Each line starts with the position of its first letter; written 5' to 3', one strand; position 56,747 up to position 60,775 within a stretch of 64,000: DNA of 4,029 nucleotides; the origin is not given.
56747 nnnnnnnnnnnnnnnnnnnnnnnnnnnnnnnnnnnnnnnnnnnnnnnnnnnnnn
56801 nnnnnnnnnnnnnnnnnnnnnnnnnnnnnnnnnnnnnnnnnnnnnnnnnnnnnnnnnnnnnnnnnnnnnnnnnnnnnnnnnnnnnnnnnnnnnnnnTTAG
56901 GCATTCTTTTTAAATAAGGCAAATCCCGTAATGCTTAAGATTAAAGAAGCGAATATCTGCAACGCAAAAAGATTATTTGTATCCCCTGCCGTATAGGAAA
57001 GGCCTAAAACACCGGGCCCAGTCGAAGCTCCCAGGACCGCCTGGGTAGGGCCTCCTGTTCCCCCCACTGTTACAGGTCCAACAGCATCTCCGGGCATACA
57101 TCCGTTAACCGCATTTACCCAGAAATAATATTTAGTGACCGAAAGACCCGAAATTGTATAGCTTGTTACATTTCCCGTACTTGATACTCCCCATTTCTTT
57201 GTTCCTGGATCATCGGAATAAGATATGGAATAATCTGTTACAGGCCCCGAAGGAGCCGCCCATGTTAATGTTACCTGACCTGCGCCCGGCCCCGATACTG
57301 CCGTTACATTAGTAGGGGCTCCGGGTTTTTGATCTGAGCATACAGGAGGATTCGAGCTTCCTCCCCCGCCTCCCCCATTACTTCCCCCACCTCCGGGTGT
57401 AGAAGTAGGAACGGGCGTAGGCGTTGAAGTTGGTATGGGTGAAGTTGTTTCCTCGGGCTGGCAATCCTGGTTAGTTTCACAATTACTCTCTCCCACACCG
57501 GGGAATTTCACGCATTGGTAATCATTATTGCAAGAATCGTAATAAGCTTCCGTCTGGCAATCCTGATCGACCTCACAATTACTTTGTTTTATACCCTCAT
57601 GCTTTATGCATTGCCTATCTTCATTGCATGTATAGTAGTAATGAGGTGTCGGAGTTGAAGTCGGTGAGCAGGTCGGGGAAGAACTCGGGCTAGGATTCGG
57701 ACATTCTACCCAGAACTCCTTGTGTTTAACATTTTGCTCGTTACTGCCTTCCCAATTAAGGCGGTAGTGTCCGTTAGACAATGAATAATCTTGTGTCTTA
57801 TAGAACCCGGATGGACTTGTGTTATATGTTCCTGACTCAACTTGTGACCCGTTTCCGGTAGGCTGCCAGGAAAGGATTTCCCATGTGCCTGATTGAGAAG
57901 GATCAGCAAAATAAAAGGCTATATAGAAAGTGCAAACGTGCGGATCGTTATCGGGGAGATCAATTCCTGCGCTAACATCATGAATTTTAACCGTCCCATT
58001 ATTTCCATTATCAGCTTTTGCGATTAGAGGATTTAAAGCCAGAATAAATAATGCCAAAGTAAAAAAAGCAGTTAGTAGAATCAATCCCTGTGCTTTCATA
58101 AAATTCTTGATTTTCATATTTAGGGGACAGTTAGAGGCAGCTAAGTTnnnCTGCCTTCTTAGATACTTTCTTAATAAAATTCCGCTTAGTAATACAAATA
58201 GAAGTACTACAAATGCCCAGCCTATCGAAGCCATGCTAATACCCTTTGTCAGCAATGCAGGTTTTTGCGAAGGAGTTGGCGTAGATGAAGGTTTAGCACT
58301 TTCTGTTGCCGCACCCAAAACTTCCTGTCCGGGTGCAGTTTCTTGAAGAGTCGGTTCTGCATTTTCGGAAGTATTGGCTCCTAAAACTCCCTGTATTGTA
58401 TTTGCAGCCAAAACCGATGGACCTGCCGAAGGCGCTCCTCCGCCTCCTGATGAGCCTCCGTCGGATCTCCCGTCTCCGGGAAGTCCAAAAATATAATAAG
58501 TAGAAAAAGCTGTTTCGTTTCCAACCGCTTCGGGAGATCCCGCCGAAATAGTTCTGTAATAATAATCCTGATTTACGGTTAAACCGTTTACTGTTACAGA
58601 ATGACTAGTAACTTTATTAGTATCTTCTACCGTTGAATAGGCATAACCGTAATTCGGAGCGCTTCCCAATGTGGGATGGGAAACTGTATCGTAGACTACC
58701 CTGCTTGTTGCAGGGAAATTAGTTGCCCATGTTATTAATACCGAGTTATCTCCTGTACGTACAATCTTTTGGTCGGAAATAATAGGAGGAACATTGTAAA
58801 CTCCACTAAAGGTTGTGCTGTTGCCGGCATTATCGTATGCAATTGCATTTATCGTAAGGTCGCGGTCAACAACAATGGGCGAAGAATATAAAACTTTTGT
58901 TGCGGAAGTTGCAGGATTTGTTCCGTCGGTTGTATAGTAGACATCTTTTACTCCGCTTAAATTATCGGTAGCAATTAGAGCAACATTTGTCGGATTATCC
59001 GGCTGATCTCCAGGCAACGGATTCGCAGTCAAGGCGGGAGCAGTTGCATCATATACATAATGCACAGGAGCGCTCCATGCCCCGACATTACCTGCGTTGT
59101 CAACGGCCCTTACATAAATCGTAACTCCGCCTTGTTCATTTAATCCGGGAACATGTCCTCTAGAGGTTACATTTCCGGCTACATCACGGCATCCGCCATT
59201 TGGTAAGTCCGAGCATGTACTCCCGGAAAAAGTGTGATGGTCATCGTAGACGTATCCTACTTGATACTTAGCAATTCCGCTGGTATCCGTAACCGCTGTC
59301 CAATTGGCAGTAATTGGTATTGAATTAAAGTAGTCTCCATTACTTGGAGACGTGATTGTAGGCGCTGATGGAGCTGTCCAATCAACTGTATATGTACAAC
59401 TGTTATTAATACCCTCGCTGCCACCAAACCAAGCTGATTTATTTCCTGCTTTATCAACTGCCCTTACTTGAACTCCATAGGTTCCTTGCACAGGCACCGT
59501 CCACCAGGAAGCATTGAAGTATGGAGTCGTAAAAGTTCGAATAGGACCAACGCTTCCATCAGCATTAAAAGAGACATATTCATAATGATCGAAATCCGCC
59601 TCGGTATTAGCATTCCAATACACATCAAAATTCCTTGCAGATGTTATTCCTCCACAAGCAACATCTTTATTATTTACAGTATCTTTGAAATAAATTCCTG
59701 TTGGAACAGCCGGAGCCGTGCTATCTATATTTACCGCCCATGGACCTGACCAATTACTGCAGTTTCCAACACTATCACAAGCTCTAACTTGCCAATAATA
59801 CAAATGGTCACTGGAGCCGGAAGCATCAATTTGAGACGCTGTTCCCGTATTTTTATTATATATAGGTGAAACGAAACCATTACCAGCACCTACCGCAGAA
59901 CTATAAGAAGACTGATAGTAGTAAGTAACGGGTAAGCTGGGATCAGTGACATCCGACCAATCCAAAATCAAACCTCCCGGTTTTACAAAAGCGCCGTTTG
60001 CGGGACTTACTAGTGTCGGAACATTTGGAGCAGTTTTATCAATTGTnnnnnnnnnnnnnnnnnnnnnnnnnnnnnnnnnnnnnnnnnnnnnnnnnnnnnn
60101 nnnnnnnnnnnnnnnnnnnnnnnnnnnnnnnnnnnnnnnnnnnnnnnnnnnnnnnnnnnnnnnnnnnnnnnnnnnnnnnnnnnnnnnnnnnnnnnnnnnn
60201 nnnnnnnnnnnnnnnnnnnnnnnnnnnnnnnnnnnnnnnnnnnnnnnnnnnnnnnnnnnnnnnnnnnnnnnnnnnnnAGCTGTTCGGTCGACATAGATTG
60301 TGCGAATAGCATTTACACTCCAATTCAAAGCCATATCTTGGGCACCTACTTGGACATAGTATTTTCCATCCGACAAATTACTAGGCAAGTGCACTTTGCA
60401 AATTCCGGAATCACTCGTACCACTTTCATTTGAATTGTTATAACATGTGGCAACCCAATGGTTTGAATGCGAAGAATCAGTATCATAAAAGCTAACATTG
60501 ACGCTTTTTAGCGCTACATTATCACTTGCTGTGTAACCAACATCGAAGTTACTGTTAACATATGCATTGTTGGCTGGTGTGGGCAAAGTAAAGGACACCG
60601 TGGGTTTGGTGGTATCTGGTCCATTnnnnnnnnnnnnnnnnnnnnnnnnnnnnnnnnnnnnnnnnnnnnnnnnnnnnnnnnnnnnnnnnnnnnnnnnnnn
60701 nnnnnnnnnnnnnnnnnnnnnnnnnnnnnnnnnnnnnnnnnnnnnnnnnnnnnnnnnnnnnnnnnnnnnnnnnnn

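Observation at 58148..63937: Giant 1929-aa beta-helix/FN3 surface protein, the largest gene in the window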

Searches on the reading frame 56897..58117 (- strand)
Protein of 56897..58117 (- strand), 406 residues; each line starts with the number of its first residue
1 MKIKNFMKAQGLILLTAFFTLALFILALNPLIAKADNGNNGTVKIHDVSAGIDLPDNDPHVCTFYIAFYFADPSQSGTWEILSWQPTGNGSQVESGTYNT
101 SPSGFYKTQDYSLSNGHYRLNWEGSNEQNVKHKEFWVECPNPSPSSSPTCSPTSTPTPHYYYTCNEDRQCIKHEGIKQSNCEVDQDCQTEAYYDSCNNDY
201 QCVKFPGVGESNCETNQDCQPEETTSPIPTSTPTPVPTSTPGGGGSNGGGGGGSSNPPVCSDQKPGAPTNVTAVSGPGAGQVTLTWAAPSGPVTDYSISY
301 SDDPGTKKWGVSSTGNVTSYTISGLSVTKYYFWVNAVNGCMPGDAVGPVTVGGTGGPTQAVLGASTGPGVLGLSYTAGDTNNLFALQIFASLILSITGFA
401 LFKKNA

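Call 9: search_protein_families(library=pfam, proteins=[window:56897-58117:-], max_evalue=0.01)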
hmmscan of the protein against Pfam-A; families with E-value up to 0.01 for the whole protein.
window:56897-58117:- (406 aa): 1 family
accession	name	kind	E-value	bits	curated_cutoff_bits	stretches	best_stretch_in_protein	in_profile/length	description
PF00041.27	fn3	-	6.9e-11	42.6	25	1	267-341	2-76/84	Fibronectin type III domain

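Call 10: search_protein_families(library=ncbifam, proteins=[window:56897-58117:-], max_evalue=0.01)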
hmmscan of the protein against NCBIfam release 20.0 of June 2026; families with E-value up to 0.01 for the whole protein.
window:56897-58117:- (406 aa): 0 families

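Call 72: search_solved_structures(query=window:56897-58117:-, max_evalue=1)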
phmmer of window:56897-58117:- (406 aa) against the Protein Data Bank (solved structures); distinct sequences matched with E-value up to 1: 14.
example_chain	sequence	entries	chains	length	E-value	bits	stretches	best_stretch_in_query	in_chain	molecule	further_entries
4u3h_A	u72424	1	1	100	4.4e-09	39.3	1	265-344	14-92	FN3con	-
5ogi_B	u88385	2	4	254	0.0019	20.7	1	223-288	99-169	scFv of 9C12 antibody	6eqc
9w18_A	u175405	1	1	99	0.0089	18.5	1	267-340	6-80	Fibronectin3-6847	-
3mpc_A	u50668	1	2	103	0.018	17.5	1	264-339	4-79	Fn3-like protein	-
2yux_A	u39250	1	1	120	0.022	17.2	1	249-341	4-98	Myosin-binding protein C, slow-type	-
3teu_A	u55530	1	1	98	0.04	16.4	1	267-353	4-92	Fibcon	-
3lpw_A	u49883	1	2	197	0.057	15.9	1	259-338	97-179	A77-A78 domain from Titin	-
4nn7_C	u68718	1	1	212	0.084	15.3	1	259-334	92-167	Cytokine receptor-like factor 2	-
4n5u_A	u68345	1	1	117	0.1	15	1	263-351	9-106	Receptor-type tyrosine-protein phosphatase F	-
6tb4_J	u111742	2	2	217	0.19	14.1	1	215-256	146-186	Transcription initiation factor TFIID subunit 10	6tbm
6tdn_A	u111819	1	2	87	0.45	12.9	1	243-262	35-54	Beta-ketoacyl synthase,Beta-ketoacyl synthase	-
3nvq_A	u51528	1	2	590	0.63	12.4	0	127-190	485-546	Semaphorin-7A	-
6lfv_A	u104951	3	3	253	0.66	12.3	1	219-315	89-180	PCB4scFv(hN56D)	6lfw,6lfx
1tdq_A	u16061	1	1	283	0.96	11.8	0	266-334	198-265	Tenascin-R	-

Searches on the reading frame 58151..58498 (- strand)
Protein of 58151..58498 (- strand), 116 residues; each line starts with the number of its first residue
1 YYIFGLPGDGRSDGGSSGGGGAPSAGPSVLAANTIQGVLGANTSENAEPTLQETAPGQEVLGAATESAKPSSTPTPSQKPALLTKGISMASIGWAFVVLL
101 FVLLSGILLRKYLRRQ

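Call 50: search_protein_families(library=ncbifam, proteins=[window:58151-58498:-], max_evalue=10)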
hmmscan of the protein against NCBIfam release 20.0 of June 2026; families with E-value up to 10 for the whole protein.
seq(116 aa): 0 families

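Call 51: search_protein_families(library=pfam, proteins=[window:58151-58498:-], max_evalue=10)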
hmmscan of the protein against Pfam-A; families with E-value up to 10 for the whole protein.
seq(116 aa): 1 family
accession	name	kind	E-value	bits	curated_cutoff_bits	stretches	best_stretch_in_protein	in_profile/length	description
PF24379.1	DUF7535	-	0.12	12.5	27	1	88-104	24-40/60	Family of unknown function (DUF7535)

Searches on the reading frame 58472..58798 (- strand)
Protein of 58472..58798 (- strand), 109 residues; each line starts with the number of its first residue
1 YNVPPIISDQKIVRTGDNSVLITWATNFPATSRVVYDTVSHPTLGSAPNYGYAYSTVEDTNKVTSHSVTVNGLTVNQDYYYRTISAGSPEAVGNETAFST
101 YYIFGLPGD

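Call 65: search_protein_families(library=pfam, proteins=[window:58472-58798:-], max_evalue=1)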
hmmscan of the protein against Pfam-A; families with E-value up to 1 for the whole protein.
seq(109 aa): 3 families
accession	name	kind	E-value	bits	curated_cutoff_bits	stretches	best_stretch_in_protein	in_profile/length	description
PF16656.11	Pur_ac_phosph_N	-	1.5e-07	32.4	30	1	16-91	10-84/93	Purple acid Phosphatase, N-terminal domain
PF16655.11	PhoD_N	-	0.0018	19.2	30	1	31-94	27-87/90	PhoD-like phosphatase, N-terminal domain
PF00041.27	fn3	-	0.24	12.1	25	1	12-82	8-65/84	Fibronectin type III domain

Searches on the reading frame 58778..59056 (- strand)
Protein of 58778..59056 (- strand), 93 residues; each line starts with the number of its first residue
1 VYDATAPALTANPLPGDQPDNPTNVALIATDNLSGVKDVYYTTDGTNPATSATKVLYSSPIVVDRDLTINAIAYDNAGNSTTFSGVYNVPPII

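Call 65: search_protein_families(library=pfam, proteins=[window:58778-59056:-], max_evalue=1)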
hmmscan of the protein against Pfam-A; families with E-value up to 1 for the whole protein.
seq(93 aa): 3 families
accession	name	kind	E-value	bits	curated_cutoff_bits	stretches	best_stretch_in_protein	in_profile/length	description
PF13290.12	CHB_HEX_C_1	-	4.8e-13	49.3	22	1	20-81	7-63/67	Chitobiase/beta-hexosaminidase C-terminal domain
PF13287.12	Fn3_assoc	-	9.8e-13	48.4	23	1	37-84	10-56/59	Fn3 associated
PF01743.26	PolyA_pol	-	0.12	13.1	23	1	63-77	92-106/126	Poly A polymerase head domain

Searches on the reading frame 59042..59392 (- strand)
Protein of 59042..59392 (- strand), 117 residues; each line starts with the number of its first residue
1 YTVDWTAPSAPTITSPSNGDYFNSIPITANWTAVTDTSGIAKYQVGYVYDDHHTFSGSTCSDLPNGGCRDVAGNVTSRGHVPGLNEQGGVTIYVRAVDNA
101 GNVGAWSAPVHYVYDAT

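Call 65: search_protein_families(library=pfam, proteins=[window:59042-59392:-], max_evalue=1)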
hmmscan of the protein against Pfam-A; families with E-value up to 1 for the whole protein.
seq(117 aa): 2 families
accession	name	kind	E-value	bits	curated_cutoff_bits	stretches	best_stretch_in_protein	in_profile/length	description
PF00041.27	fn3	-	0.0017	18.9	25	1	27-111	16-82/84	Fibronectin type III domain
PF17957.7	Big_7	-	0.0098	17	24.1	1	12-44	4-36/70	Bacterial Ig domain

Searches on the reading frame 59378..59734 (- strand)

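Call 65: search_protein_families(library=pfam, proteins=[window:59378-59734:-], max_evalue=1)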
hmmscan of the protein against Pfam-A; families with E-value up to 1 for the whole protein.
seq(119 aa): 2 families
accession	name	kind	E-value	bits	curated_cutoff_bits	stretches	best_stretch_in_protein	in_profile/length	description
PF19077.6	Big_13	-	0.04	14.8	27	1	79-100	70-91/102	Bacterial Ig-like domain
PF18981.6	InlK_D3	-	0.13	12.8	25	1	83-100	49-66/75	Internalin K domain (D3/D4)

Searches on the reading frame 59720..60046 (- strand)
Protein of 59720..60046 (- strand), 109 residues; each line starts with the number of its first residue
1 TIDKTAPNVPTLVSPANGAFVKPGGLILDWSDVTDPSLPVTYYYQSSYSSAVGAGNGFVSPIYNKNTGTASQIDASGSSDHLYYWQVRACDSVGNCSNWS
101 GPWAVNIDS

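Call 65: search_protein_families(library=pfam, proteins=[window:59720-60046:-], max_evalue=1)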
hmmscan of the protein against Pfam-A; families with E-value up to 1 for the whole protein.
seq(109 aa): 1 family
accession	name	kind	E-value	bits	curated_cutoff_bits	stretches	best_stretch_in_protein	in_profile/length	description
PF25788.1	Ig_Rha78A_N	-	0.0024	18.6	27.4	1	78-104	72-98/105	Rha78A-like, N-terminal immunoglobulin domain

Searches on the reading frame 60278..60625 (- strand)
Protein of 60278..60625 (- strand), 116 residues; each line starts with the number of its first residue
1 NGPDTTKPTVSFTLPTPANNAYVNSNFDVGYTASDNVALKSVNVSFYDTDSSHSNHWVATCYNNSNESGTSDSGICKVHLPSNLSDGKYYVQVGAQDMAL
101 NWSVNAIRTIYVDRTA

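Call 65: search_protein_families(library=pfam, proteins=[window:60278-60625:-], max_evalue=1)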
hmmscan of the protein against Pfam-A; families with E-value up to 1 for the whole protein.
seq(116 aa): 4 families
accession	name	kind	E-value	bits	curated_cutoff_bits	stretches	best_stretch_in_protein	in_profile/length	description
PF15418.12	DUF4625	-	4e-06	27.6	27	1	3-98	9-117/131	Domain of unknown function (DUF4625)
PF17957.7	Big_7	-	7.9e-05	23.7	24.1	1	8-68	1-44/70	Bacterial Ig domain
PF19077.6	Big_13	-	0.00018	22.4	27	1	23-113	9-101/102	Bacterial Ig-like domain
PF13205.12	Big_5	-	0.043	15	23.6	1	4-100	1-92/105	Bacterial Ig-like domain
